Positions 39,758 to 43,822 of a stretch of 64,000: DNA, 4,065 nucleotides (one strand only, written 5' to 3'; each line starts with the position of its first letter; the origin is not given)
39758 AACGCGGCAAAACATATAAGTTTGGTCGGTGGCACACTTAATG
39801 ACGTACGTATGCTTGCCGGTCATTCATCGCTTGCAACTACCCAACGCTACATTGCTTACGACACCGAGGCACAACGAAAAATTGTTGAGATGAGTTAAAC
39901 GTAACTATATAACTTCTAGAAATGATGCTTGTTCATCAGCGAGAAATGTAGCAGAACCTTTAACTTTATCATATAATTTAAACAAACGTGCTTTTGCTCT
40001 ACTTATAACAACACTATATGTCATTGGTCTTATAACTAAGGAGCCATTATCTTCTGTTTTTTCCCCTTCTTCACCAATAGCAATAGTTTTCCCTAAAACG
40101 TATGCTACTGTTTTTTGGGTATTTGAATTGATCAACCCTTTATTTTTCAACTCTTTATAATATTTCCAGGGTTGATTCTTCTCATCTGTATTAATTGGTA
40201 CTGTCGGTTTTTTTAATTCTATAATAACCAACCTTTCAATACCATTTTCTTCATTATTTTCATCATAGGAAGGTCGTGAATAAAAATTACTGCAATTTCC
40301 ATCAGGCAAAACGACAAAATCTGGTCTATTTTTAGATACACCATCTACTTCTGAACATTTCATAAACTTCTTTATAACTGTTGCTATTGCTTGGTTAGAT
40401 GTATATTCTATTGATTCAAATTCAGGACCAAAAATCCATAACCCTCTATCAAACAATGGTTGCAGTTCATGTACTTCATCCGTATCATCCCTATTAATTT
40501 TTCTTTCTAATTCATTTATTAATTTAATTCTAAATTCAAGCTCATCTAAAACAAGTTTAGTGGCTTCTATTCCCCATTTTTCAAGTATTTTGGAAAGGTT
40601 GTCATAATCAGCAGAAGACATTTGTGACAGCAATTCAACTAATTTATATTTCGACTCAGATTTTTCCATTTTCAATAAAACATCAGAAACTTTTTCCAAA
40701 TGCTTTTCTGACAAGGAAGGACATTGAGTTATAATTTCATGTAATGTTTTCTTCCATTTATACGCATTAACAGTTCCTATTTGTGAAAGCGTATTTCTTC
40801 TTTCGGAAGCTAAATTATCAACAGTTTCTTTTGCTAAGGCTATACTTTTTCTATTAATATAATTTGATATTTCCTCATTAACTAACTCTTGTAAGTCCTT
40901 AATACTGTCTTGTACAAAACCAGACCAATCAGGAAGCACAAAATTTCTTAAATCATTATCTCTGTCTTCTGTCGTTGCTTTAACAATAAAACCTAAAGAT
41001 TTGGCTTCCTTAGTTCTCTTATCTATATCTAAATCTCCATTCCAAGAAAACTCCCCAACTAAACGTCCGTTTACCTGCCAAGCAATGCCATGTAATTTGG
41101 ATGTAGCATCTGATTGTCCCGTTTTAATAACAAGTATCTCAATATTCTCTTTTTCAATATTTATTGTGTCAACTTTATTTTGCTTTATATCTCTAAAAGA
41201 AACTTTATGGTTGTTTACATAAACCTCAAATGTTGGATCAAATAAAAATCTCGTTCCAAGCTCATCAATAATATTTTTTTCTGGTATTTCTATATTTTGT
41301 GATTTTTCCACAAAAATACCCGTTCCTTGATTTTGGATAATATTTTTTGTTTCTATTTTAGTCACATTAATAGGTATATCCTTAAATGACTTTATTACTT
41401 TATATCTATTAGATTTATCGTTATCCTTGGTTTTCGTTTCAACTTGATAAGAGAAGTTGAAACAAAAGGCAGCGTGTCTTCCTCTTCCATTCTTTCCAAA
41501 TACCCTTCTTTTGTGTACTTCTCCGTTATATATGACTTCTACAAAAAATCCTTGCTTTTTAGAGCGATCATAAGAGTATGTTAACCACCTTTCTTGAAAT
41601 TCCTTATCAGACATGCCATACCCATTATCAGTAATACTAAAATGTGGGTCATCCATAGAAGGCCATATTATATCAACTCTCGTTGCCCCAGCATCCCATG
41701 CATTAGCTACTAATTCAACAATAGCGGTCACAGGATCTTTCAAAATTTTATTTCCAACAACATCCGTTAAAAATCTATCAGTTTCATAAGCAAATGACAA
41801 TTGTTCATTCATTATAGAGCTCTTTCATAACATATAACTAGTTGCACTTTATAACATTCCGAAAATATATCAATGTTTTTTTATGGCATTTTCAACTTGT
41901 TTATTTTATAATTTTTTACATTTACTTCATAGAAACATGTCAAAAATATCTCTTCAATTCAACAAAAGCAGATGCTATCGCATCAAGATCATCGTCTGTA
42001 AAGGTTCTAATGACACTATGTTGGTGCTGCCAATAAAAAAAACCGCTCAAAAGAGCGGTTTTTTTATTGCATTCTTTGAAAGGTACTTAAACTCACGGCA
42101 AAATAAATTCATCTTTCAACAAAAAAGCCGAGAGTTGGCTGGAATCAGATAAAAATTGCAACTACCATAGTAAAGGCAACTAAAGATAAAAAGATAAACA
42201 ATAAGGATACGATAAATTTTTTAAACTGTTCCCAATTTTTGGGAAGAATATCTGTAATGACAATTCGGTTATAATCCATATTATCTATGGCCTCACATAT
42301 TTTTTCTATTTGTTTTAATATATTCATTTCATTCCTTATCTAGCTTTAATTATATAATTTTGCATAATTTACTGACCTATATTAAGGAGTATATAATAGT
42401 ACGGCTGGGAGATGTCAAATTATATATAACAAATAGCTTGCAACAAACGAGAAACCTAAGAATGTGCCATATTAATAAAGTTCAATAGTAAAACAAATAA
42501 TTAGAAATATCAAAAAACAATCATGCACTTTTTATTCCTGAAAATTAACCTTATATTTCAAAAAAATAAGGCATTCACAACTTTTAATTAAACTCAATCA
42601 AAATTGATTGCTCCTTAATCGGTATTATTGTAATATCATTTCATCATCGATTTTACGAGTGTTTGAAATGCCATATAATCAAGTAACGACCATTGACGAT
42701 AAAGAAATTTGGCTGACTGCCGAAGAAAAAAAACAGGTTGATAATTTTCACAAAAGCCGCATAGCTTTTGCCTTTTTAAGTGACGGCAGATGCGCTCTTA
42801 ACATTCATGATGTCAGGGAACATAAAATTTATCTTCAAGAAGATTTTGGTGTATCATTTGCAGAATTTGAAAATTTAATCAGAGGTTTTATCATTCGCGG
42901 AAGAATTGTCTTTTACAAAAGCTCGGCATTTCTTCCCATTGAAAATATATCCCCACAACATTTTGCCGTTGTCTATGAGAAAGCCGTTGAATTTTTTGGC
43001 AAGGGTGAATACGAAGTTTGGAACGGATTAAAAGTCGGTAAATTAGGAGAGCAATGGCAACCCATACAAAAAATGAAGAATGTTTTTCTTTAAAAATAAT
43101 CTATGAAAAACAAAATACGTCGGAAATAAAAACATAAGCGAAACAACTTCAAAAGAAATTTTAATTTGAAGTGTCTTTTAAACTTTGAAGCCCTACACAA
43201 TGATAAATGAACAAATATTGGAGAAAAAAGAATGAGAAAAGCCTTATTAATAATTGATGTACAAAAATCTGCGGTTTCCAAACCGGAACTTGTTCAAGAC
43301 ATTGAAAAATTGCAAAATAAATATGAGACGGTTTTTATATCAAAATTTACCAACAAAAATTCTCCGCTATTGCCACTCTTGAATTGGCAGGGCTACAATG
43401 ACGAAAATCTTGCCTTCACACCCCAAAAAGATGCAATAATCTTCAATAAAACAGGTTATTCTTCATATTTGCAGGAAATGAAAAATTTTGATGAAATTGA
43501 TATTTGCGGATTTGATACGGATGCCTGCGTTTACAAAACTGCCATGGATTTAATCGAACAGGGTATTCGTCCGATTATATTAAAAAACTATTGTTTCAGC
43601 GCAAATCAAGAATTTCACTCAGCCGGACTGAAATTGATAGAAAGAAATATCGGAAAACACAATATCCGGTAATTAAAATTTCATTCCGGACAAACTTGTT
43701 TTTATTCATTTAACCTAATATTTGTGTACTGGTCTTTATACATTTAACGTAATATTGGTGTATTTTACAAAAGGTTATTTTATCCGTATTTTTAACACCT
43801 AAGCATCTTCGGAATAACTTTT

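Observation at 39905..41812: GHKL ATPase fused to a Shedu/DUF4263-like PD-(D/E)xK nuclease: candidate undescribed single-gene defence module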

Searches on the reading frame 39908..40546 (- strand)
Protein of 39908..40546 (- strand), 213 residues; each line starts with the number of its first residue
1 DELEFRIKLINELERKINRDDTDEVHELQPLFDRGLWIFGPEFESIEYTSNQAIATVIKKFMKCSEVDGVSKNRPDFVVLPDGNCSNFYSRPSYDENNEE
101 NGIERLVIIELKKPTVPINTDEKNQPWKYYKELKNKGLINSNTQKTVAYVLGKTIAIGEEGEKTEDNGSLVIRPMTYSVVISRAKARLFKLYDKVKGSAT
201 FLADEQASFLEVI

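Call 8: search_protein_families(library=pfam, proteins=[window:39908-40546:-], max_evalue=10)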
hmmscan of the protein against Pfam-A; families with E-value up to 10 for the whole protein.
seq(213 aa): 2 families
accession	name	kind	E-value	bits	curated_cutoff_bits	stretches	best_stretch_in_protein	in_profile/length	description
PF13588.12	HSDR_N_2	-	0.0023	18.4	25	1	105-149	50-94/110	Type I restriction enzyme R protein N terminus (HSDR_N)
PF14082.12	SduA_C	-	0.0054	17.3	27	1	24-134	4-75/159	Shedu protein SduA, C-terminal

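Call 27: search_solved_structures(query=A2, max_evalue=10, show_alignments=3)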
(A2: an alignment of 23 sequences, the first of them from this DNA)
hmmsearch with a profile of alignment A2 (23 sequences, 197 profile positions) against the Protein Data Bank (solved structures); distinct sequences matched with E-value up to 10: 0.

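Call 36: predict_structure(alignment_id=A2)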
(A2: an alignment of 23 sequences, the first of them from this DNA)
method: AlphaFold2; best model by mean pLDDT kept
length: 196 residues; sequences in the alignment: 23
mean_pLDDT: 66.5   pTM: 0.63
mean pLDDT of the five models: 66.5, 63.6, 62.6, 59.8, 58.6
residues with pLDDT >= 90: 21; 70-90: 62; 50-70: 74; < 50: 39
segments of 3 or more residues with pLDDT < 50: 10-21, 23-30, 32-34, 63-74, 194-196
pLDDT, mean of each block of 10 residues (from residue 1): 61 45 48 53 60 60 38 53 66 80 89 81 70 89 92 89 73 69 57 48
secondary structure, 60 per line:
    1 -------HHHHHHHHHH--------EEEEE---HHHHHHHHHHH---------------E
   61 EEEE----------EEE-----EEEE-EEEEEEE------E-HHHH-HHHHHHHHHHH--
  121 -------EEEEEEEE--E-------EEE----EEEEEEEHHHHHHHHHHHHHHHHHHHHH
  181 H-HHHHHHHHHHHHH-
elements in order: H8-17 E26-30 H34-44 E60-64 E75-77 E83-86 E88-94 H103-106 H108-118 E128-135 E146-148 E153-159 H160-181 H183-195

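Call 40: fold_search(model_id=the predicted structure, library=pdb)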
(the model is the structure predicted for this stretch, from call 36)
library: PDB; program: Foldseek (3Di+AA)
matches with E <= 10: 232; with E <= 0.001: 0
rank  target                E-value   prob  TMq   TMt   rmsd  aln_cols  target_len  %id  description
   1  2p14                  3.6e-02  0.77  0.35  0.37  12.7       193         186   14  Crystal structure of small subunit (R.BspD6I2) of the heterodimeric restriction endonuclease R.BspD6I (released 2008-03-11)
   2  6ut6_G                4.4e-02  0.57  0.30  0.19   7.0       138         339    9  Cryo-EM structure of the Escherichia coli McrBC complex (released 2020-10-21)
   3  1fok_A                1.5e-01  0.47  0.34  0.14  11.8       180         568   10  STRUCTURE OF RESTRICTION ENDONUCLEASE FOKI BOUND TO DNA (released 1997-12-03)
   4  2fok_B                1.7e-01  0.60  0.36  0.14   7.2       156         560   10  STRUCTURE OF RESTRICTION ENDONUCLEASE FOKI (released 1998-06-17)
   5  9ix4_B                1.8e-01  0.18  0.18  0.04   6.3        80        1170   12  Cryo-EM structure of Lactobacillus casei DdmD dimer bound with DNA (released 2025-01-01)
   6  5liz                  2.3e-01  0.35  0.33  0.13   7.6       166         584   11  The structure of Nt.BspD6I nicking endonuclease with all cysteines mutated by serine residues at 0.19 nm resolution . (released 2017-08-02)
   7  6qnz_B                2.3e-01  0.28  0.28  0.11   7.9       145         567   10  Crystal structure of the site-specific DNA nickase N.BspD6I E418A Mutant (released 2020-03-04)
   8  6r0j_MODEL_1_A        2.5e-01  0.28  0.30  0.31  11.4       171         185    9  The N-terminal domain of rhomboid protease YqgP (released 2020-01-08)
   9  6qnz_A                3.2e-01  0.30  0.28  0.11   5.4       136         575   10  Crystal structure of the site-specific DNA nickase N.BspD6I E418A Mutant (released 2020-03-04)
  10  2ewf                  3.6e-01  0.28  0.28  0.10   5.3       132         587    9  Crystal structure of the site-specific DNA nickase N.BspD6I (released 2006-11-21)
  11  7vsr_M                3.6e-01  0.15  0.25  0.19   7.3       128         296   10  Structure of McrBC (stalkless mutant) (released 2023-02-15)
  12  9f9l_A                3.6e-01  0.09  0.22  0.22  11.2       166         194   13  Crystal structure of MUS81-EME1 bound by compound 16. (released 2024-07-03)
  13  2fok_A                4.1e-01  0.41  0.37  0.15   8.0       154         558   10  STRUCTURE OF RESTRICTION ENDONUCLEASE FOKI (released 1998-06-17)
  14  7r3b_F                4.4e-01  0.13  0.24  0.15  13.4       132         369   18  S-adenosylmethionine synthetase from Lactobacillus plantarum complexed with AMPPNP, methionine and SAM (released 2022-07-13)
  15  4p0q_A                4.4e-01  0.08  0.22  0.17  12.5       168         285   13  Crystal structure of Human Mus81-Eme1 in complex with 5'-flap DNA (released 2014-05-28)
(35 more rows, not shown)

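Call 48: search_protein_representatives(alignment_id=A2)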
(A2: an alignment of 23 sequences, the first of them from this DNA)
Query: 23 sequences, 197 profile positions. Proteins with E-value up to 0.001 (for the whole library): 629; up to 1e-10: 387; up to 1e-30: 184. The best 150 are listed.
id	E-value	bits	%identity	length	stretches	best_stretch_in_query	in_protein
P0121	6.2e-86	303.3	-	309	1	4-192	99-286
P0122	3.0e-84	297.8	-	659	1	2-193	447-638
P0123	3.0e-84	297.8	-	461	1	2-186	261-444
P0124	4.6e-82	290.6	-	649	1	3-196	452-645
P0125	8.6e-82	289.7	-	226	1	2-194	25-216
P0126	2.7e-81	288.1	-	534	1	2-185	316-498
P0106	6.8e-81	286.8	-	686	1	2-194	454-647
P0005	2.2e-80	285.1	-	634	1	2-185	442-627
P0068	2.3e-80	285.1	-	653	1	2-193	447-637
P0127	9.5e-80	283.1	-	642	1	3-185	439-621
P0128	1.1e-79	282.8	-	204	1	11-193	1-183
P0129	9.1e-78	276.6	-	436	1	2-194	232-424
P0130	7.7e-76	270.3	-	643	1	4-190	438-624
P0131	5.0e-75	267.7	-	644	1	3-195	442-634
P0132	4.0e-74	264.7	-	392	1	2-186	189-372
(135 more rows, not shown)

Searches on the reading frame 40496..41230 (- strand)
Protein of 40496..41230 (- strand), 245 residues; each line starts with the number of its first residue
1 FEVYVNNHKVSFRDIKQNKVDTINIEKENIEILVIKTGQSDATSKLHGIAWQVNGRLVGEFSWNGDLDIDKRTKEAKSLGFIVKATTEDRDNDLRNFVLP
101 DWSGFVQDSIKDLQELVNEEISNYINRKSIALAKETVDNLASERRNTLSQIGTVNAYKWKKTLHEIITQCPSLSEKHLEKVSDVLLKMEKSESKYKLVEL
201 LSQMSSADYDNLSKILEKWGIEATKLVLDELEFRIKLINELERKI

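Call 8: search_protein_families(library=pfam, proteins=[window:40496-41230:-], max_evalue=10)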
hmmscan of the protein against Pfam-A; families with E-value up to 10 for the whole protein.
seq(245 aa): 5 families
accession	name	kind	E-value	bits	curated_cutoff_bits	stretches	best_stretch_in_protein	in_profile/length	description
PF01610.23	DDE_Tnp_ISL3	-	0.0035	17.6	23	1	131-243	88-198/240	Transposase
PF20174.4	DUF6540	-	0.0078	17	27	1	134-172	46-85/120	Family of unknown function (DUF6540)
PF21572.2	Nop5_56-rel_N_Arc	-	0.025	15.4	27.8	1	172-207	24-59/128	Archaeal Nop5/56-rel, N-terminal domain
PF07037.17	YfeC-like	-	0.18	12.5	22.9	1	174-223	64-112/122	Transcription regulator YfeC-like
PF02984.24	Cyclin_C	-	0.4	11.1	22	1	153-216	58-117/119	Cyclin, C-terminal domain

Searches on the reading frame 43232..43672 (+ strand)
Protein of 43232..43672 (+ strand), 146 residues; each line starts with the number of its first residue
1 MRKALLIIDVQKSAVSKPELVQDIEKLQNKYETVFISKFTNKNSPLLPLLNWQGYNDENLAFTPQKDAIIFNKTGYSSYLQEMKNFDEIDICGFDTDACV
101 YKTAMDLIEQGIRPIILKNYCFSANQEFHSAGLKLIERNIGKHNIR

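Call 3: search_protein_families(library=pfam, proteins=[window:43232-43672:+], max_evalue=0.01)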
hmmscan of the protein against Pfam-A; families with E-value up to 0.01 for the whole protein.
window:43232-43672:+ (146 aa): 1 family
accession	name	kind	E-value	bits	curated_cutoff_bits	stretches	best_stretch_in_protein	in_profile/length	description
PF00857.26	Isochorismatase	-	2.4e-14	54.2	27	1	4-137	2-164/175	Isochorismatase domain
